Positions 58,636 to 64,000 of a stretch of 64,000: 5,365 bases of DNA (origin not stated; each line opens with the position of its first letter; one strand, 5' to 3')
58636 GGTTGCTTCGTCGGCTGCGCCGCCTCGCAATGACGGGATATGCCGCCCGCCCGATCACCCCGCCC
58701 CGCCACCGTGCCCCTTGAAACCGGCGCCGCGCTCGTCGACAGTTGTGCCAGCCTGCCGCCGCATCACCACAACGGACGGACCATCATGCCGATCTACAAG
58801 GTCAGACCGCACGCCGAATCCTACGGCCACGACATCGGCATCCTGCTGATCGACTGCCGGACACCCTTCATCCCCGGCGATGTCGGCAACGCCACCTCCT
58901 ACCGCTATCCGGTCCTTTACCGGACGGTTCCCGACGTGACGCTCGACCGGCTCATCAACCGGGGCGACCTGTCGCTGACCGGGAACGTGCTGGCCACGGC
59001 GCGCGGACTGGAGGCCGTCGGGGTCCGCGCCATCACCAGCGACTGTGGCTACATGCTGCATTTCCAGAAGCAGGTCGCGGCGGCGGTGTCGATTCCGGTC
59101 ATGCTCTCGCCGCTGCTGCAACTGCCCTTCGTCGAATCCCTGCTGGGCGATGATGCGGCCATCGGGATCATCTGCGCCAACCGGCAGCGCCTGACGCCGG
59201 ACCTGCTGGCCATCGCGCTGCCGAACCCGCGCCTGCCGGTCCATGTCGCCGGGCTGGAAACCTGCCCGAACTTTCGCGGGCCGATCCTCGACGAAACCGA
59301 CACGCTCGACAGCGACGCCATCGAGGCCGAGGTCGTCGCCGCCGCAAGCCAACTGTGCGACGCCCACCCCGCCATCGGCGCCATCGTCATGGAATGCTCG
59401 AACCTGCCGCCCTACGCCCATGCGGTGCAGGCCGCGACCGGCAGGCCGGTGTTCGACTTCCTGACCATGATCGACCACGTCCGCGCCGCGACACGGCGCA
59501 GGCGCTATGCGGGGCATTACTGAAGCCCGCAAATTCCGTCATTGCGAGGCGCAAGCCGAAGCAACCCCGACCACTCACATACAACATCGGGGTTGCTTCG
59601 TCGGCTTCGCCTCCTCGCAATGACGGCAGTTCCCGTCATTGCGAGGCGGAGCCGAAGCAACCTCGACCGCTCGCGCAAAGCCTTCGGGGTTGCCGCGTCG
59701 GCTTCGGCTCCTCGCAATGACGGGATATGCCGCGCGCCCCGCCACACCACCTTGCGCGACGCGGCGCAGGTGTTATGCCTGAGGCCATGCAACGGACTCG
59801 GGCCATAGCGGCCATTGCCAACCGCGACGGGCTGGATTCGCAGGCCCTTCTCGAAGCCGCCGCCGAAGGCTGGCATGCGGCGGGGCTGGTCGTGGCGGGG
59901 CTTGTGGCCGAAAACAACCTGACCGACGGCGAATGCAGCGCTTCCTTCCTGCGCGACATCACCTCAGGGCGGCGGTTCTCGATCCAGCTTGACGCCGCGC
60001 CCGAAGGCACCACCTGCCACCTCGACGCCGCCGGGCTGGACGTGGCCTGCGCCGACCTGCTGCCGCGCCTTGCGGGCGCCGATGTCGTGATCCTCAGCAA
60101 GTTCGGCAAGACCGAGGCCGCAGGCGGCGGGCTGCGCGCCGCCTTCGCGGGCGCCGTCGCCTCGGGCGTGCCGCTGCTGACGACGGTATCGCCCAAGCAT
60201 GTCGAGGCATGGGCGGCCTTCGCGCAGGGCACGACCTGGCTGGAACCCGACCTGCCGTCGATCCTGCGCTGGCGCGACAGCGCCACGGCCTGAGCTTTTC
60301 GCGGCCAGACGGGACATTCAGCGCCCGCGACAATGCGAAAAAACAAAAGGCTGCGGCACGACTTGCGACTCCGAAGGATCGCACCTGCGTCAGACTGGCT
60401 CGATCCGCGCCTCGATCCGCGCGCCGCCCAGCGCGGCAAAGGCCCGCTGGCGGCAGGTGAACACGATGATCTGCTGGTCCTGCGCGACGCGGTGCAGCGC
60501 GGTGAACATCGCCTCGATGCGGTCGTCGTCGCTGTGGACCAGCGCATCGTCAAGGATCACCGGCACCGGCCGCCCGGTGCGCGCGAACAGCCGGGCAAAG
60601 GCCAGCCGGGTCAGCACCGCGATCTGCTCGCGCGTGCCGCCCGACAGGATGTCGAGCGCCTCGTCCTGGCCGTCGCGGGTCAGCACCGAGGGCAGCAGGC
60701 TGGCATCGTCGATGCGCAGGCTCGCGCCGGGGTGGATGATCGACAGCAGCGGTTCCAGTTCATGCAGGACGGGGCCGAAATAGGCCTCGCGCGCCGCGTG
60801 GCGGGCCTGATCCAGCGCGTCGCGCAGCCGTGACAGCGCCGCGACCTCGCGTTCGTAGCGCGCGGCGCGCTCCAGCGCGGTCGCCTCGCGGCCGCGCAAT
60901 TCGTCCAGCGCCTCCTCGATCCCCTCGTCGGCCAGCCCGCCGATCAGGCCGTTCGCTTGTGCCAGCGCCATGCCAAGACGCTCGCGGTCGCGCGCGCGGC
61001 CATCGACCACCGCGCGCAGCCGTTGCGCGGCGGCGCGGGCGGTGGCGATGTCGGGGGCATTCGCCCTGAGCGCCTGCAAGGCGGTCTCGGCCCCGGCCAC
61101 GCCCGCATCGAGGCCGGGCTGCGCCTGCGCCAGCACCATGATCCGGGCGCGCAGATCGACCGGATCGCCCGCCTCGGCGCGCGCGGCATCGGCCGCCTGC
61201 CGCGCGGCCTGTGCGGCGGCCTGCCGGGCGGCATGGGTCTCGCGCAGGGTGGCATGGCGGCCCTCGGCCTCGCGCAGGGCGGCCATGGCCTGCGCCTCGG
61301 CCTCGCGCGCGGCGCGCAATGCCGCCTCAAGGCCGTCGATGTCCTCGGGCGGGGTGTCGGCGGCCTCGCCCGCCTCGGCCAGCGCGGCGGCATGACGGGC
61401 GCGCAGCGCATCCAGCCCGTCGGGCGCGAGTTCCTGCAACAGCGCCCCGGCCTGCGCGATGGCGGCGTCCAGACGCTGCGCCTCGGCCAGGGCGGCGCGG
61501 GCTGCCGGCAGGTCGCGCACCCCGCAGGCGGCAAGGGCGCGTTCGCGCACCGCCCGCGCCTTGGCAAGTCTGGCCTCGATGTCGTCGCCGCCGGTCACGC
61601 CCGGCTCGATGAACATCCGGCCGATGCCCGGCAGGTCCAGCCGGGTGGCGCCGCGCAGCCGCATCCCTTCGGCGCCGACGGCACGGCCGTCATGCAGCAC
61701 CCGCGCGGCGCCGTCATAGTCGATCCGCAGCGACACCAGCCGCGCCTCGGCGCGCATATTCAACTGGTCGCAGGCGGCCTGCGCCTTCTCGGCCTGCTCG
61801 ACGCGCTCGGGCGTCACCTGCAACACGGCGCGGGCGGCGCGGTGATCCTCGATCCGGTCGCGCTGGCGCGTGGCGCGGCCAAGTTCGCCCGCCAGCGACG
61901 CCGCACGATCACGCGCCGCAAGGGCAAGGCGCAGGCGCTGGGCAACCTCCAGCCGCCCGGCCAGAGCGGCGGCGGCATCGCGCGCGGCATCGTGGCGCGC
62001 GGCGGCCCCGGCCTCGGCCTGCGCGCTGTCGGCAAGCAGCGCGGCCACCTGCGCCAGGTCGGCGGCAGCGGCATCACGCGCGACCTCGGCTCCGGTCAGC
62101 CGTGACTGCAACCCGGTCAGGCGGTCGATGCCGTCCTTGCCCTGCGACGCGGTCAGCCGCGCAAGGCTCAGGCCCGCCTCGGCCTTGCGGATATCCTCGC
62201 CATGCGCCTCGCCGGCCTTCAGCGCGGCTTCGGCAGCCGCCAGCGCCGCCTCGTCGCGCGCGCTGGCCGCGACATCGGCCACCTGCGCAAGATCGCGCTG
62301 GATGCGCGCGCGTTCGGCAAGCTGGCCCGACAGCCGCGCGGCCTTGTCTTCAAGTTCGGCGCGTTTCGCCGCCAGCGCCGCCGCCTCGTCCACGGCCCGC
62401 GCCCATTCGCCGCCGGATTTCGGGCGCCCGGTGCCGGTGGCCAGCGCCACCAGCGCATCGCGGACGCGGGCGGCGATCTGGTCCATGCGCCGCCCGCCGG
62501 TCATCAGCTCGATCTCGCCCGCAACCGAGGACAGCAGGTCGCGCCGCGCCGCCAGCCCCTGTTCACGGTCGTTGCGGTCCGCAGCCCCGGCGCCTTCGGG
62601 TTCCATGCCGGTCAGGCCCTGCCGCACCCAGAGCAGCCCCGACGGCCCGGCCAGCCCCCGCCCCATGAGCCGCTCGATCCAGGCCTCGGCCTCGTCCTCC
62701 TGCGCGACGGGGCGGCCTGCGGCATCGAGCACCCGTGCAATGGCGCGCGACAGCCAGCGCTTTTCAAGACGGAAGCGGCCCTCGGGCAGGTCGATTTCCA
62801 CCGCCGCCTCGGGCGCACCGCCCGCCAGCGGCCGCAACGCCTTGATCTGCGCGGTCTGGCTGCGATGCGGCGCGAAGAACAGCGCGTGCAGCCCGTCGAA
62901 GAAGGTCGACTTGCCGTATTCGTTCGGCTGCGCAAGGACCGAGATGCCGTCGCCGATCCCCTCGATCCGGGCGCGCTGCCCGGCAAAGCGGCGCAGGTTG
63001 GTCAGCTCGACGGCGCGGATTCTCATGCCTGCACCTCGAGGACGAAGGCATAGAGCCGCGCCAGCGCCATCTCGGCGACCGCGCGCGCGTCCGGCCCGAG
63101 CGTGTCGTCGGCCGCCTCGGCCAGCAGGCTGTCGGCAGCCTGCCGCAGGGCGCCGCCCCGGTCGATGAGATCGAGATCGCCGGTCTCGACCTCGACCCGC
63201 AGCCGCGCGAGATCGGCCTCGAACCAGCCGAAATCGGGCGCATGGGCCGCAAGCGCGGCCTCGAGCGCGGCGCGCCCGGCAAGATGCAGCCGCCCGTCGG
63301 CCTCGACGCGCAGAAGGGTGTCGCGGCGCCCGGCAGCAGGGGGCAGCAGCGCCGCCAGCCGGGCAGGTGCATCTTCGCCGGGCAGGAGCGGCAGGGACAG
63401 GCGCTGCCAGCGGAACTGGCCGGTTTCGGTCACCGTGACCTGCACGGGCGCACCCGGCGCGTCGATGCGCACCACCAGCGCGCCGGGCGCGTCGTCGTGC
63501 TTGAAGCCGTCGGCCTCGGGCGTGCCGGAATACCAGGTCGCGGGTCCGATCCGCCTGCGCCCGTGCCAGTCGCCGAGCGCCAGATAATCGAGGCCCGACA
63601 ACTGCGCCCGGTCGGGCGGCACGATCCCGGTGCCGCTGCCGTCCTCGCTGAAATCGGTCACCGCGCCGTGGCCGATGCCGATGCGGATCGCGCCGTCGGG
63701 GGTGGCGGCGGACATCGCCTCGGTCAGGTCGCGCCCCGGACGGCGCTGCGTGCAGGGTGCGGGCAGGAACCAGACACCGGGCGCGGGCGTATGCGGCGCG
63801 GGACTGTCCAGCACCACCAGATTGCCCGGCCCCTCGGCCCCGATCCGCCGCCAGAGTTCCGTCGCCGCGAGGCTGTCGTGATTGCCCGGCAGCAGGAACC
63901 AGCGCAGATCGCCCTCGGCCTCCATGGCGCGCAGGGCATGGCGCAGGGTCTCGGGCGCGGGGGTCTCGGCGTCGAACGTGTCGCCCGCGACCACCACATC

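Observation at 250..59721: Very abundant ~86-bp nested-palindrome element with modular loops and arms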

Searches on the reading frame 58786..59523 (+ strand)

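Call 56: search_protein_families(library=pfam, proteins=[window:58786-59523:+], max_evalue=0.01)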
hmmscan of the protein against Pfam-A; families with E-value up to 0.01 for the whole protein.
window:58786-59523:+ (245 aa): 1 family
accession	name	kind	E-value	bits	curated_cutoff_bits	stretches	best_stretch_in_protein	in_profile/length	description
PF01177.27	Asp_Glu_race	-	3.8e-05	24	31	1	67-225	55-203/211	Asp/Glu/Hydantoin racemase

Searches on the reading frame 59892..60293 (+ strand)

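Call 56: search_protein_families(library=pfam, proteins=[window:59892-60293:+], max_evalue=0.01)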
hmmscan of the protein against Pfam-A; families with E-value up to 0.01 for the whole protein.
window:59892-60293:+ (133 aa): 1 family
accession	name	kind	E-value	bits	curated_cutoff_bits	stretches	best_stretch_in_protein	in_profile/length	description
PF10649.15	DUF2478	-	6.8e-33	113.9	22.3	1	2-127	31-159/159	Protein of unknown function (DUF2478)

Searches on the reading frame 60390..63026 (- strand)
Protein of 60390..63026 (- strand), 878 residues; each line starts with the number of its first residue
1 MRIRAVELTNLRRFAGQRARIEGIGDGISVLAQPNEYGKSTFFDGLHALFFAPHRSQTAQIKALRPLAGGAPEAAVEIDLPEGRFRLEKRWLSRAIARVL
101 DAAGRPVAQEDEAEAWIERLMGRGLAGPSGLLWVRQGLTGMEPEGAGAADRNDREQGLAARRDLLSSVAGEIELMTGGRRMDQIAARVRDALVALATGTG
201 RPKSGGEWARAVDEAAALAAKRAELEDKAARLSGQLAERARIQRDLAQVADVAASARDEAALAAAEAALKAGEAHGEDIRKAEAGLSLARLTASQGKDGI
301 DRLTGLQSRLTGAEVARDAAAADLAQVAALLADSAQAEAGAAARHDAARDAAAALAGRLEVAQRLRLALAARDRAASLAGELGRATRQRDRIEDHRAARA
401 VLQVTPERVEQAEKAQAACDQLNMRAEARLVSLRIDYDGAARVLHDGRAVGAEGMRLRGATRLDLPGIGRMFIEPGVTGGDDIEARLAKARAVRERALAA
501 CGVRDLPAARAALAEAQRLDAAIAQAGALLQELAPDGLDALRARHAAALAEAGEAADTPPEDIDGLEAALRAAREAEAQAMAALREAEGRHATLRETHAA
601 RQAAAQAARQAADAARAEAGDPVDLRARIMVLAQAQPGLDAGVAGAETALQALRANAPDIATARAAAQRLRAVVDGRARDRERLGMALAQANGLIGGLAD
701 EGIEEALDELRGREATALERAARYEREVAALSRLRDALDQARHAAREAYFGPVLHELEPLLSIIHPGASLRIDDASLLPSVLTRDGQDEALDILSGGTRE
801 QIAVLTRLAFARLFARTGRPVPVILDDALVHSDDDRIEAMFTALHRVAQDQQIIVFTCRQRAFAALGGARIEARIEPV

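Call 56: search_protein_families(library=pfam, proteins=[window:60390-63026:-], max_evalue=0.01)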
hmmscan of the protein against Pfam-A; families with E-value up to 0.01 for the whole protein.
window:60390-63026:- (878 aa): 4 families
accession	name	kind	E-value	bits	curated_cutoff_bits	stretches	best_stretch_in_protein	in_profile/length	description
PF02463.25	SMC_N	-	1.1e-05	25.4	40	1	339-864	135-203/220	RecF/RecN/SMC N terminal domain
PF13514.12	AAA_27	-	0.00031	20.8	22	1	1-58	1-59/206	AAA domain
PF13558.12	SbcC_Walker_B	-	0.00056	20.5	27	1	792-845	31-89/90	SbcC/RAD50-like, Walker B motif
PF13555.12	AAA_29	-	0.0048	17.1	27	1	4-55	2-51/61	P-loop containing region of AAA domain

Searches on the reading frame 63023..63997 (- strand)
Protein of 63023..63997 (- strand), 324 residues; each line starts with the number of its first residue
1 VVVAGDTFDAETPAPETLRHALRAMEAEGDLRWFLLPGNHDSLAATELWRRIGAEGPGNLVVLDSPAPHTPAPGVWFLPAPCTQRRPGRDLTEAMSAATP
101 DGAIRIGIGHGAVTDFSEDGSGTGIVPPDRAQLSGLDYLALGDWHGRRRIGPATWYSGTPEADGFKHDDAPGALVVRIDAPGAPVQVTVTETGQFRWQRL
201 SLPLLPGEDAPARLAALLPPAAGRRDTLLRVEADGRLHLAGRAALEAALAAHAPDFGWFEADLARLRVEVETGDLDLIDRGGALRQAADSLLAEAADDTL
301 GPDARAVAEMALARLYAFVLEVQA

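Call 56: search_protein_families(library=pfam, proteins=[window:63023-63997:-], max_evalue=0.01)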
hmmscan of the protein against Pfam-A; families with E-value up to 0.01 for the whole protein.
window:63023-63997:- (324 aa): 1 family
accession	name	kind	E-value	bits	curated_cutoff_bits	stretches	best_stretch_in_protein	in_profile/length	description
PF00149.33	Metallophos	-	0.004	18.1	21.5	0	2-49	35-72/191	Calcineurin-like phosphoesterase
